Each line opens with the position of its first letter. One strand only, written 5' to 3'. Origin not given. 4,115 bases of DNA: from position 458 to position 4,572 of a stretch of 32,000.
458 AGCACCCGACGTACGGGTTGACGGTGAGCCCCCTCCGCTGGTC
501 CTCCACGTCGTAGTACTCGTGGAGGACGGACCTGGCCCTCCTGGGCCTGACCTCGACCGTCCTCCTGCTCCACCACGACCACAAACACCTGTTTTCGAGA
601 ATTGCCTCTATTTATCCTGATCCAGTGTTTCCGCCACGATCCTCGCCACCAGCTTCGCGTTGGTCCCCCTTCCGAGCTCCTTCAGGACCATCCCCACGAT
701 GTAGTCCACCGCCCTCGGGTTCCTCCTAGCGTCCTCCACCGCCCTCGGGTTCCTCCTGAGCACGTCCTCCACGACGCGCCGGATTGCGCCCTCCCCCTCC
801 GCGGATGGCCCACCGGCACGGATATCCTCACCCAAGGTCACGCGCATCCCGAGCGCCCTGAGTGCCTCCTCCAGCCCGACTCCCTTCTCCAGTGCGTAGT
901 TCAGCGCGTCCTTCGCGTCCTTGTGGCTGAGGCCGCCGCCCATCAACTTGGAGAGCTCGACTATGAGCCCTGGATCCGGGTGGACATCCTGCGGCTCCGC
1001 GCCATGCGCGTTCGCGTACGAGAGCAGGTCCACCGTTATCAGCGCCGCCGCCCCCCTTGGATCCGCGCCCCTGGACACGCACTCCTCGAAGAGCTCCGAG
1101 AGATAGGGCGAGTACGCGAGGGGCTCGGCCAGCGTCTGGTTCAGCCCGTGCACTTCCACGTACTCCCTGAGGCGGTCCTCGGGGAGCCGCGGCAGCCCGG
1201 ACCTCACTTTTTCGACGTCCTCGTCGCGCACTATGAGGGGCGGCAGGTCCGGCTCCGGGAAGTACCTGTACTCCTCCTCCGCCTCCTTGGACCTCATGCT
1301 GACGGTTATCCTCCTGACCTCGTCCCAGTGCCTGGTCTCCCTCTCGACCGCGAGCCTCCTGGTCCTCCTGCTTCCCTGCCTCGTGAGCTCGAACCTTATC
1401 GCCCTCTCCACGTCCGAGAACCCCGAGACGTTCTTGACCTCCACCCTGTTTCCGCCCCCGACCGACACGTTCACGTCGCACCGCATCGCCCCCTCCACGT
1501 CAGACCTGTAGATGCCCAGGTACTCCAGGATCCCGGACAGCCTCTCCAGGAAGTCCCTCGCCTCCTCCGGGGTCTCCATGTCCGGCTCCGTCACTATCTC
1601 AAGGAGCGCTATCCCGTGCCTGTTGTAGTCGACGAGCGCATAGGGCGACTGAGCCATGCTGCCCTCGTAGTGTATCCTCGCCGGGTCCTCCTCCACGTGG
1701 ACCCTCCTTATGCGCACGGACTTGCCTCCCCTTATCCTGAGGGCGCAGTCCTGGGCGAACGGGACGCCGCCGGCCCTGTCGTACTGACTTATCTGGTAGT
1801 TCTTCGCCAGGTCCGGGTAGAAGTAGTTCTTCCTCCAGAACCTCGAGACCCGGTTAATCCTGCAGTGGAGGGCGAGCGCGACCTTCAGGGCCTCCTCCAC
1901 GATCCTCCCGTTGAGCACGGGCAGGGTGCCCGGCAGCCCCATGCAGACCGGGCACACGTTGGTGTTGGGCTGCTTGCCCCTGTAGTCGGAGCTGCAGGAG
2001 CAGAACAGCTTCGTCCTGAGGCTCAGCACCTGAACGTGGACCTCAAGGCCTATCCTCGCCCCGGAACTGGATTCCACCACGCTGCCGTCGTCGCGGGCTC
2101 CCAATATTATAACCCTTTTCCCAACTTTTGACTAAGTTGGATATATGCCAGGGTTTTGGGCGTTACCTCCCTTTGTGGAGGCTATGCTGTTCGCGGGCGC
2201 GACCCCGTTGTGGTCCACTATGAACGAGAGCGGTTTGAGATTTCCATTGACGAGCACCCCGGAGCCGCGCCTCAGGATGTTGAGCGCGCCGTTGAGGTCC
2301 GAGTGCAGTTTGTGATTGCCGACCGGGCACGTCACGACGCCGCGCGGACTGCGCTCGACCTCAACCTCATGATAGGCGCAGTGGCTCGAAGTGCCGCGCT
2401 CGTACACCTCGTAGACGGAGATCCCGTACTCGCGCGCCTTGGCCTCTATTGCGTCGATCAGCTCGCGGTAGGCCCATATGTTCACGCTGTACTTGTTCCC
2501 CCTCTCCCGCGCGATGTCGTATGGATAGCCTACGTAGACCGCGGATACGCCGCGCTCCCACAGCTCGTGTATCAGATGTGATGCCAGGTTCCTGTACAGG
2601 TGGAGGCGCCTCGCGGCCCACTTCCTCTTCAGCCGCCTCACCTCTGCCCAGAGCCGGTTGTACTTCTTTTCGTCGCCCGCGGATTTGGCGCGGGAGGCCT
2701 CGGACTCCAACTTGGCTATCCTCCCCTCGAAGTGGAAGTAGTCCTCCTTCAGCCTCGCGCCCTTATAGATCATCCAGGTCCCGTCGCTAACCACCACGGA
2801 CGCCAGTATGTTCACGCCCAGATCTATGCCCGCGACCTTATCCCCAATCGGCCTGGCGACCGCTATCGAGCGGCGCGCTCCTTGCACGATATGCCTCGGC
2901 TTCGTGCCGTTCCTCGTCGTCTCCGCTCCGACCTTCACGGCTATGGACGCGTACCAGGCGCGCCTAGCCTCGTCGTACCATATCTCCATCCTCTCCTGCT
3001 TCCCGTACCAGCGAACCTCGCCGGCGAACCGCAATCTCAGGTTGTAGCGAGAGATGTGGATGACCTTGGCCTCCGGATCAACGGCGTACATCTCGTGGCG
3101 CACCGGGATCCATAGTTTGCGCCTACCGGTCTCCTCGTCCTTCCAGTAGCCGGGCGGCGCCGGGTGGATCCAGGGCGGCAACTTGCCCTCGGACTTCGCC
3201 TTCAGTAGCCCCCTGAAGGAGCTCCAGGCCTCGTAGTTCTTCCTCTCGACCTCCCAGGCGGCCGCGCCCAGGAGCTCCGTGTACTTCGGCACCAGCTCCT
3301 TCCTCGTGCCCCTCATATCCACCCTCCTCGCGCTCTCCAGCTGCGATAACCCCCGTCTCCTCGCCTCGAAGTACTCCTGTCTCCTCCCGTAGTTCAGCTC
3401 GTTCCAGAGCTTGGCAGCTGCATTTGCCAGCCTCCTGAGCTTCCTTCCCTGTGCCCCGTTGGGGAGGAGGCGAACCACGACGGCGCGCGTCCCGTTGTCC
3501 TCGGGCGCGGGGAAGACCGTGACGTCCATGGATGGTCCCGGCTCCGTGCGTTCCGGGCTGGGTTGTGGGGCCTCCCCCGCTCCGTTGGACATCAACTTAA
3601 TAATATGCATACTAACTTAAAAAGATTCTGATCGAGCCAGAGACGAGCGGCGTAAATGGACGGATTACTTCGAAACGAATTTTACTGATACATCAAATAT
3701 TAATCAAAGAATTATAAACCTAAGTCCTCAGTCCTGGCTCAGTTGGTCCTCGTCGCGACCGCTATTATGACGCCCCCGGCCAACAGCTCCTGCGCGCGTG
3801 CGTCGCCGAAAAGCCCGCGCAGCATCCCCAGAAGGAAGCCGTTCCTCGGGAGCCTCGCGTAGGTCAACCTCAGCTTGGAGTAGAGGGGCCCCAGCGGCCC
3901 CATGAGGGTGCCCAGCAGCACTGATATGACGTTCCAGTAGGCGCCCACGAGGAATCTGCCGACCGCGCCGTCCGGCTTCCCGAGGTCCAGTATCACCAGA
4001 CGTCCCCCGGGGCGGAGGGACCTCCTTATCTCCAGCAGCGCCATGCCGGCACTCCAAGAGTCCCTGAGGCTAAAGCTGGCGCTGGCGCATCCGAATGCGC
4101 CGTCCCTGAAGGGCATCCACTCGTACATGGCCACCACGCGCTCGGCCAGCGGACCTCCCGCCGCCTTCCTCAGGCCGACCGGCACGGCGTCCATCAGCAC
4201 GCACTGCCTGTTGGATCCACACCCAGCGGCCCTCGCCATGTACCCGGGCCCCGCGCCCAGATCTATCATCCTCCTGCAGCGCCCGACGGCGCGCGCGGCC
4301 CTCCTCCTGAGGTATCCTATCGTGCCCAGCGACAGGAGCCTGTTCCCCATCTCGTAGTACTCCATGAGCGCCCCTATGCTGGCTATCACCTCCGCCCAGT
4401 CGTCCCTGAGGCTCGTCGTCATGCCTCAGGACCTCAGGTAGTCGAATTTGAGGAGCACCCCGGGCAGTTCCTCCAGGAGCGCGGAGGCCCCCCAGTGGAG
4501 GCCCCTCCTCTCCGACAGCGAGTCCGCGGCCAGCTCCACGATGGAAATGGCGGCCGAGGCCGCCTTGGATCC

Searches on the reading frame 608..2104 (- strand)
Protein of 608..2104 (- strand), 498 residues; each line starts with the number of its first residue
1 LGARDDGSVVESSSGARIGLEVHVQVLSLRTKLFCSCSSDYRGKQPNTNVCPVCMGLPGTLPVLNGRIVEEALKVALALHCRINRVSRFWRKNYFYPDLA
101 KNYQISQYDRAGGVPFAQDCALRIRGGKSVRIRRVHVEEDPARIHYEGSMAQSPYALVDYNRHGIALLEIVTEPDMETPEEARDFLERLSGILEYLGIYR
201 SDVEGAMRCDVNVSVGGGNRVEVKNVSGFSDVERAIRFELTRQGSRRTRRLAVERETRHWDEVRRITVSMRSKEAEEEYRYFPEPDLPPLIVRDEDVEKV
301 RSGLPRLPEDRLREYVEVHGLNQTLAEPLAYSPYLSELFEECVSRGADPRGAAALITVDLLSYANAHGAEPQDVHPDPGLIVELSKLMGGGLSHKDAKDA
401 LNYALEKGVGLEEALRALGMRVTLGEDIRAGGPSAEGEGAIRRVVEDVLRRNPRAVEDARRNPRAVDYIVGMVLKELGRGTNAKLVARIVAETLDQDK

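Call 5: search_protein_families(library=pfam, proteins=[window:608-2104:-])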
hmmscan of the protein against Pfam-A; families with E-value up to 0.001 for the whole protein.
window:608-2104:- (498 aa): 2 families
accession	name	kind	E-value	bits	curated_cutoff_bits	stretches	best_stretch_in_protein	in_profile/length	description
PF02934.20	GatB_N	-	1.6e-96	323.1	23.4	1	17-297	2-276/277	GatB/GatE catalytic domain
PF02637.23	GatB_Yqey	-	8.2e-17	61.9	27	1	337-494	1-148/148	GatB domain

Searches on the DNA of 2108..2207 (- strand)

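Call 48: build_rna_model(alignment_id=A2)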
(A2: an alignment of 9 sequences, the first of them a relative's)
Model R1 built from alignment A2 (9 sequences, 111 columns); structure: RNAalifold consensus.
model positions 100; base pairs 22; branch points 1; effective number of sequences 1.45; information 0.589 bits per position. Calibrated on 0.2 Mb of random sequence (short: E-values are rough).
structure used (alignment columns):
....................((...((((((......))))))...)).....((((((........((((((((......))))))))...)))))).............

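Call 49: search_with_rna_model(model_id=R1, sources=[window, L015, L016, L017, L018, L019, L020, L021, L022, L023, L024, L025, L026, L027, L028, L029, L030], max_evalue=1, show_alignments=0)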
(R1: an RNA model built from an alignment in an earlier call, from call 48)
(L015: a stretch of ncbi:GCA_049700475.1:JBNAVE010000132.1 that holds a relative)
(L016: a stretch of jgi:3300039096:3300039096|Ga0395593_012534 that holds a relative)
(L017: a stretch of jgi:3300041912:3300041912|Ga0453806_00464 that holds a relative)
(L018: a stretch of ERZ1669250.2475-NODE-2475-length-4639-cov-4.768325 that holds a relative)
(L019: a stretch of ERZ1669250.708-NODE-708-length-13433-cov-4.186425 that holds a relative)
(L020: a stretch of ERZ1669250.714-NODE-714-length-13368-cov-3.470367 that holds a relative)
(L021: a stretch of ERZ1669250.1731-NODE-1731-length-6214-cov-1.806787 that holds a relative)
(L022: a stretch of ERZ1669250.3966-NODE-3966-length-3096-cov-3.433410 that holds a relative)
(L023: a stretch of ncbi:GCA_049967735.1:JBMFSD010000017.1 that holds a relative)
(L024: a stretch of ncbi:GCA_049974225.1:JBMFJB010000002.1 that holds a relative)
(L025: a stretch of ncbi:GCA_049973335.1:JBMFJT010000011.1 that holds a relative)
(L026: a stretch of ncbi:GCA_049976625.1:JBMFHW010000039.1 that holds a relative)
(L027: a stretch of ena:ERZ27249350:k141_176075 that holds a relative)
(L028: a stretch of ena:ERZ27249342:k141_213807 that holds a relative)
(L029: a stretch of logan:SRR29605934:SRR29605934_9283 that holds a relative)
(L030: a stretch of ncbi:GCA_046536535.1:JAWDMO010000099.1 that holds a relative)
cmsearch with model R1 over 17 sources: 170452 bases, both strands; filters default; matches with E-value up to 1: 17.
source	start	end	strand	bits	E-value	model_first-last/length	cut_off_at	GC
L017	1151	1250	+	118.6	6.8e-27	1-100/100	no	0.51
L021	6087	6186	-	117.3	1.4e-26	1-100/100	no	0.51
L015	1848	1947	+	117.3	1.4e-26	1-100/100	no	0.5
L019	13283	13382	-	117.3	1.4e-26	1-100/100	no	0.51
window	2108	2207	-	114.2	8.3e-26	1-100/100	no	0.52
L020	13154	13254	-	110.6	6e-25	1-100/100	no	0.49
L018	2787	2886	+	103.6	3.3e-23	1-100/100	no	0.54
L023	3902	4001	-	99.4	3.5e-22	1-100/100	no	0.54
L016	3017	3112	+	85.9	7.1e-19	1-100/100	no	0.68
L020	3622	3718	-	76.5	1.4e-16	1-100/100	no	0.58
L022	3032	3096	-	76.3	1.6e-16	36-100/100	5'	0.48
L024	531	627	+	51.5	2e-10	1-100/100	no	0.55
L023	9881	9977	+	50.9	2.8e-10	1-100/100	no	0.54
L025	455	551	+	50.9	2.8e-10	1-100/100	no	0.54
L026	455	551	+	50.9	2.8e-10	1-100/100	no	0.54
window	8039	8136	-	38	4e-07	1-100/100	no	0.57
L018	2405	2489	+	12.4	0.78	1-100/100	no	0.6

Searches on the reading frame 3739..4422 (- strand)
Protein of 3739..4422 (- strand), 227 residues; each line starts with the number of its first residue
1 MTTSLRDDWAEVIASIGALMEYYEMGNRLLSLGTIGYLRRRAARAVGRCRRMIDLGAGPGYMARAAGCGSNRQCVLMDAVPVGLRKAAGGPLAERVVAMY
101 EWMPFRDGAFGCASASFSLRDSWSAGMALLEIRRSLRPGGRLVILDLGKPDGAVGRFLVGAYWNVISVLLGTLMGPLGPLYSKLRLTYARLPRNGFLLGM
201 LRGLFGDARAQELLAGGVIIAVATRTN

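Call 5: search_protein_families(library=pfam, proteins=[window:3739-4422:-])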
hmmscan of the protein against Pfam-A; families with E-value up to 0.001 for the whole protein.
window:3739-4422:- (227 aa): 4 families
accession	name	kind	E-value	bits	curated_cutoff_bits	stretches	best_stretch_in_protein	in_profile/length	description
PF01209.24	Ubie_methyltran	-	1.4e-08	34.9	20.1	1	20-202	17-209/233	ubiE/COQ5 methyltransferase family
PF08241.18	Methyltransf_11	-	1.8e-08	35.3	21.2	1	54-144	2-95/95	Methyltransferase domain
PF13649.12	Methyltransf_25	-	1.4e-05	26.2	27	1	53-140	2-97/97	Methyltransferase domain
PF13489.12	Methyltransf_23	-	8e-05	22.9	27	1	48-158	22-130/164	Methyltransferase domain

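Call 14: find_encoding_contigs(protein=window:3739-4422:-, flank=10000, max_places=5)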
Protein window:3739-4422:- (227 aa): no gene with exactly this product is on record in the collection.
